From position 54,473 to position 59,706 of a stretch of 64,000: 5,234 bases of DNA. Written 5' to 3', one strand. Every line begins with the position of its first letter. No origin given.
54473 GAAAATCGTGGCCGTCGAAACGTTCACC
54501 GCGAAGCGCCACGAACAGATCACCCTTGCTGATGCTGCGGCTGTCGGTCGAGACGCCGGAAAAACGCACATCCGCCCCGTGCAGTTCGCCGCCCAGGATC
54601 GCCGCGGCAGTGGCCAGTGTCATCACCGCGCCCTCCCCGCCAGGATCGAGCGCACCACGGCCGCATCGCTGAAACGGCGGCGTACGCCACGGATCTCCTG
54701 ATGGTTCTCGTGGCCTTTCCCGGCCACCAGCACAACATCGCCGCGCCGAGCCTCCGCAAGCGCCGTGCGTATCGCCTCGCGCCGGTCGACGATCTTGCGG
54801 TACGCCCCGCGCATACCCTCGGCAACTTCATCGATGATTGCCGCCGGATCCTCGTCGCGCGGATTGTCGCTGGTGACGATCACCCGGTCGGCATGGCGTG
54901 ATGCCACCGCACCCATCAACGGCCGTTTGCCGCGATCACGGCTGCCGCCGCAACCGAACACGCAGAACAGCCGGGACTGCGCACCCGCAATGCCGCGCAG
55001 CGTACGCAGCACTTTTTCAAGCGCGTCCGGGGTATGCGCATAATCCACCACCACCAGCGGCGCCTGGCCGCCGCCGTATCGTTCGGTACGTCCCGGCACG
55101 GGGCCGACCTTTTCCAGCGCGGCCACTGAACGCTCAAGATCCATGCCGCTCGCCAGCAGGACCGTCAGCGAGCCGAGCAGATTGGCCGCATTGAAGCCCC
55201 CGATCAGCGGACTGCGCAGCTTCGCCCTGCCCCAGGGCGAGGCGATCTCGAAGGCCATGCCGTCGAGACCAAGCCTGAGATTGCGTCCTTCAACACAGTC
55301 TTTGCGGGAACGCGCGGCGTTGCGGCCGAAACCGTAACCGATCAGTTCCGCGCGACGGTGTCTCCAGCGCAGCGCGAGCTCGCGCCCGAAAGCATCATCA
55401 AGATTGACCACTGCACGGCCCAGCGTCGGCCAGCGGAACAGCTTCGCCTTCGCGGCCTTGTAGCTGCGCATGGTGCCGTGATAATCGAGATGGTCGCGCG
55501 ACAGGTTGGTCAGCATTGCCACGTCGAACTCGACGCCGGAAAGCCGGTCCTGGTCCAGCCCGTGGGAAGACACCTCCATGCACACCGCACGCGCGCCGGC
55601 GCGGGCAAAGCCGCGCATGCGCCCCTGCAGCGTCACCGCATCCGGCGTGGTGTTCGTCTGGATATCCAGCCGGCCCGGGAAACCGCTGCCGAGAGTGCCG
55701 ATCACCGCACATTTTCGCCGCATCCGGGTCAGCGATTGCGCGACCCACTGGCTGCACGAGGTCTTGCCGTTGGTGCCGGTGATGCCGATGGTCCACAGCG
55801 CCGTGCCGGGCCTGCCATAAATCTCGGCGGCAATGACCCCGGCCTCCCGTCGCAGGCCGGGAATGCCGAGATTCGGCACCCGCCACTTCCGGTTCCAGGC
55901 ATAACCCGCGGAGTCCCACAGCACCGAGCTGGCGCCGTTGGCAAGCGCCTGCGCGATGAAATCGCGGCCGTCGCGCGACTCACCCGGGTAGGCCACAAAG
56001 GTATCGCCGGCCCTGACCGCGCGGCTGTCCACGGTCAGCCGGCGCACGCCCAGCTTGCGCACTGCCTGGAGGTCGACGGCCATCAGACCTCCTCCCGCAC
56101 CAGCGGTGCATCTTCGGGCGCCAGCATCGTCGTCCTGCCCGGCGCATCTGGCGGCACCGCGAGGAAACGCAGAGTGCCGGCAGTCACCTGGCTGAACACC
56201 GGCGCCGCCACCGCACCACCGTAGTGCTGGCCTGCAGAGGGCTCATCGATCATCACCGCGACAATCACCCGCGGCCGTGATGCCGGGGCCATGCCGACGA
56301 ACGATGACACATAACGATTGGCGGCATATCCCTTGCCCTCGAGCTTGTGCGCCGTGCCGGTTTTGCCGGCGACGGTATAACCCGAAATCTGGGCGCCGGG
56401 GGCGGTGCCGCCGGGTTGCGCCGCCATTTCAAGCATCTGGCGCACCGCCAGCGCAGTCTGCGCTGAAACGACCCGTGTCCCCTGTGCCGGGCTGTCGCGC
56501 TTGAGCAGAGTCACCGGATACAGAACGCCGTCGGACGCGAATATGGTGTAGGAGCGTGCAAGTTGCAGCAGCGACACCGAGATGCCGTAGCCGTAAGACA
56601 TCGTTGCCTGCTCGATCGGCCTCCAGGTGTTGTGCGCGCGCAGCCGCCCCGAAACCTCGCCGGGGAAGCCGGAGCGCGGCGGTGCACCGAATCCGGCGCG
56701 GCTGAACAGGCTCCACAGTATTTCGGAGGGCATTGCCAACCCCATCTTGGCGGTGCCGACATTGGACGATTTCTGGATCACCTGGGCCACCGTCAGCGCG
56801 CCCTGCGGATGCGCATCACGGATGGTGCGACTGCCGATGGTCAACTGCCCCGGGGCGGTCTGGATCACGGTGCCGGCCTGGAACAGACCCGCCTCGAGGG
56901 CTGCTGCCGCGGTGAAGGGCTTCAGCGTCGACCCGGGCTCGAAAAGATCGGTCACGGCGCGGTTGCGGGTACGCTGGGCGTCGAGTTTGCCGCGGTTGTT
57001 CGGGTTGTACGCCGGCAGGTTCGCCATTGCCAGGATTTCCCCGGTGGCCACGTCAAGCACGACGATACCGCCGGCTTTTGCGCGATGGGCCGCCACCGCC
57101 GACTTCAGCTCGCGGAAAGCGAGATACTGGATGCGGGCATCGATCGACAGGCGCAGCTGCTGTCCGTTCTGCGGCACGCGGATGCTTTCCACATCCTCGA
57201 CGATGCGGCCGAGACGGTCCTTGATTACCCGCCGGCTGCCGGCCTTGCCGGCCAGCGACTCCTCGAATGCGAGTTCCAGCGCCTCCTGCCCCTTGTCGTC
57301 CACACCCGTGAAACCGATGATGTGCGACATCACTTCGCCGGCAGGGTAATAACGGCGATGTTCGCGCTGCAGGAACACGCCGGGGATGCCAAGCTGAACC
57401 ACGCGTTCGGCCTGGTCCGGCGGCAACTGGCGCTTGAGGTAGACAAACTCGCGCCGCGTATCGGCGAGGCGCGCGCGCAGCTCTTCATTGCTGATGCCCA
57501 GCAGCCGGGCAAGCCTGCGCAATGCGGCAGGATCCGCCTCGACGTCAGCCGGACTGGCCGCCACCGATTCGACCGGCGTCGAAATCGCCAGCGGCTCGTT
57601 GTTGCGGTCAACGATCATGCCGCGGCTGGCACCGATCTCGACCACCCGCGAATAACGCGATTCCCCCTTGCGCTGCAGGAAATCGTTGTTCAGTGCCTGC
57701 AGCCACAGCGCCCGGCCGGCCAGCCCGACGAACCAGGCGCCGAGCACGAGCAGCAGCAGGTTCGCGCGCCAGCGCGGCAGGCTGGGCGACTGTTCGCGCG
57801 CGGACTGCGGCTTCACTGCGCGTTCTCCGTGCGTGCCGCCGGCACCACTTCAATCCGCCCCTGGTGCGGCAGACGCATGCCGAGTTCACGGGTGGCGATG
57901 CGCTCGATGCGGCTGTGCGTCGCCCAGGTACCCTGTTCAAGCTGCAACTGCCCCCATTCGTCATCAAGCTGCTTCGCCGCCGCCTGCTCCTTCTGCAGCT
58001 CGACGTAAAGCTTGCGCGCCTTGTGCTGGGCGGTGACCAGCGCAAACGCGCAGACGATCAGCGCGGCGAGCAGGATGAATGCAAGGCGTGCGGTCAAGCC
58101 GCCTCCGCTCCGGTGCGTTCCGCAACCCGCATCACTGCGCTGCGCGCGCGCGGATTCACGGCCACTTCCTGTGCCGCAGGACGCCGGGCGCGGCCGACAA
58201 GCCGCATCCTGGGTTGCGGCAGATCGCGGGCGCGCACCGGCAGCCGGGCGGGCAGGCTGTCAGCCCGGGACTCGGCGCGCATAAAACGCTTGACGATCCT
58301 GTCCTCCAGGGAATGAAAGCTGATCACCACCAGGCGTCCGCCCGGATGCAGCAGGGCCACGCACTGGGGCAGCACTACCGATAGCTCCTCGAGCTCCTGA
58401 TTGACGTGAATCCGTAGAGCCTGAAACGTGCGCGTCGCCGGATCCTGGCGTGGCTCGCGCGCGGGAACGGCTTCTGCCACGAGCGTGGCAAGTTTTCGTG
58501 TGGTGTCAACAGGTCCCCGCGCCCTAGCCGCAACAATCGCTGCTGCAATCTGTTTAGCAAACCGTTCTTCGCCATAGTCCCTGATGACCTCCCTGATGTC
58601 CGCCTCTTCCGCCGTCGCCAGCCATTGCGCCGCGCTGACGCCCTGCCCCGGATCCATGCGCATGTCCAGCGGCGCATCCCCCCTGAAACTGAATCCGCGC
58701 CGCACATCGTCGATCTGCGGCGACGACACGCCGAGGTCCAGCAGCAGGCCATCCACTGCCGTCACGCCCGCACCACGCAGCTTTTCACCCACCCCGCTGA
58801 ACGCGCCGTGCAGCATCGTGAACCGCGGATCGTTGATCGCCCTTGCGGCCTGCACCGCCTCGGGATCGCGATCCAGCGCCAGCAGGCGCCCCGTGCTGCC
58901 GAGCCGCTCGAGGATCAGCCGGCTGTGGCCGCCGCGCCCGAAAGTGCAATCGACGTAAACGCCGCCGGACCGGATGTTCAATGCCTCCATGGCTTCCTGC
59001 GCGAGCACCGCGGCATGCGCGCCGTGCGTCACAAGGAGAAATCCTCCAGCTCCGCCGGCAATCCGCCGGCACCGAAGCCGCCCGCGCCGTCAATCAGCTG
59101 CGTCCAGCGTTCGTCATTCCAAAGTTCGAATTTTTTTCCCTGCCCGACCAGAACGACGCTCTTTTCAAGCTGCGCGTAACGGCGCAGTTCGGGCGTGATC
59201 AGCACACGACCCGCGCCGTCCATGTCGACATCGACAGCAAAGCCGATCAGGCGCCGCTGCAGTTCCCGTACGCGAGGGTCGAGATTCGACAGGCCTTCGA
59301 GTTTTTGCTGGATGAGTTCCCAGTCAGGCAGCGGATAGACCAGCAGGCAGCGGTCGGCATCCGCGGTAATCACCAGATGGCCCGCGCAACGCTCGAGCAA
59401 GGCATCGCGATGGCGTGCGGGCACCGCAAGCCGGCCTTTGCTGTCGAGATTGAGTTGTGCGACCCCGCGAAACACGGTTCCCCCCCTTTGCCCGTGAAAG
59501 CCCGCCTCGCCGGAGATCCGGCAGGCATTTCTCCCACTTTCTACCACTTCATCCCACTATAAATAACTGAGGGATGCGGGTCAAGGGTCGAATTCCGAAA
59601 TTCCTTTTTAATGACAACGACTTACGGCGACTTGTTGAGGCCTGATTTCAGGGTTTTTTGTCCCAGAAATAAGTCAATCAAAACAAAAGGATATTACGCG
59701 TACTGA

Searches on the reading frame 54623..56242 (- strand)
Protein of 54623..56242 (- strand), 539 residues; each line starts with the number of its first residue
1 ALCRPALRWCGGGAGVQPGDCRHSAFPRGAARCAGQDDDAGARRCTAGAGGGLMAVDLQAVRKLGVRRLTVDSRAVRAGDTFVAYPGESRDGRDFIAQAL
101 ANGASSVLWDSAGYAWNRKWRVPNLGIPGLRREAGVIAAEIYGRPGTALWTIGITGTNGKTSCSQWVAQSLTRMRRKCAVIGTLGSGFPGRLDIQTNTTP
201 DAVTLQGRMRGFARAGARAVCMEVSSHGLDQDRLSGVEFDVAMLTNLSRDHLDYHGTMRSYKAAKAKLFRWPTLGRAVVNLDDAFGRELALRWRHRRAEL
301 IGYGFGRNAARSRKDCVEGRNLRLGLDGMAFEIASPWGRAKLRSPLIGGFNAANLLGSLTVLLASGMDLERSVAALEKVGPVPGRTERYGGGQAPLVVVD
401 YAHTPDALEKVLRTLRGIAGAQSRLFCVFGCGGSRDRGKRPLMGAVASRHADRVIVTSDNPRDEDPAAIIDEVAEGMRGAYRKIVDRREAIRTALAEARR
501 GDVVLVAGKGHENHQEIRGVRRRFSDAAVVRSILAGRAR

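Call 59: search_protein_families(library=pfam, proteins=[window:54623-56242:-], max_evalue=0.00001)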
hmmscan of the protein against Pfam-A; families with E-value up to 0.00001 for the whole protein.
window:54623-56242:- (539 aa): 3 families
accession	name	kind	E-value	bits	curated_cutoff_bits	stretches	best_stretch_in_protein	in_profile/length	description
PF08245.18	Mur_ligase_M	-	4e-48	164.5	24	1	154-361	1-199/200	Mur ligase middle domain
PF02875.26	Mur_ligase_C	-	9.9e-35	120.6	28.4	1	384-510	1-127/127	Mur ligase, glutamate ligase domain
PF01225.30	Mur_ligase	-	7.8e-08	33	21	1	69-113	5-54/95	Mur ligase family, catalytic domain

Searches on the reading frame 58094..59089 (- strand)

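Call 59: search_protein_families(library=pfam, proteins=[window:58094-59089:-], max_evalue=0.00001)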
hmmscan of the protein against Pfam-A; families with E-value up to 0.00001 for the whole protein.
window:58094-59089:- (331 aa): 1 family
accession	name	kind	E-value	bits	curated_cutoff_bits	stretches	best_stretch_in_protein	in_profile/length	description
PF01795.25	Methyltransf_5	-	2.1e-105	353.1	27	1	24-325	3-308/309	MraW methylase family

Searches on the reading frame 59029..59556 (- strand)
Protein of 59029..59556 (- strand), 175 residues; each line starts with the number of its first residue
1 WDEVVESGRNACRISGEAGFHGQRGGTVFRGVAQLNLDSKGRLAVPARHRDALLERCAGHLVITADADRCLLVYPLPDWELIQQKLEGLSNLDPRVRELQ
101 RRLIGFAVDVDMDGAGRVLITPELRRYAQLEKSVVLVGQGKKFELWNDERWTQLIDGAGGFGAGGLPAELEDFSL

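Call 59: search_protein_families(library=pfam, proteins=[window:59029-59556:-], max_evalue=0.00001)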
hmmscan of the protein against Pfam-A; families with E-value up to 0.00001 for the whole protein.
window:59029-59556:- (175 aa): 1 family
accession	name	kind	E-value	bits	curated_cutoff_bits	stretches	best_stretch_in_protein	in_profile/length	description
PF02381.23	MraZ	-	5.3e-30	103.6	23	2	106-156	4-54/72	MraZ protein, putative antitoxin-like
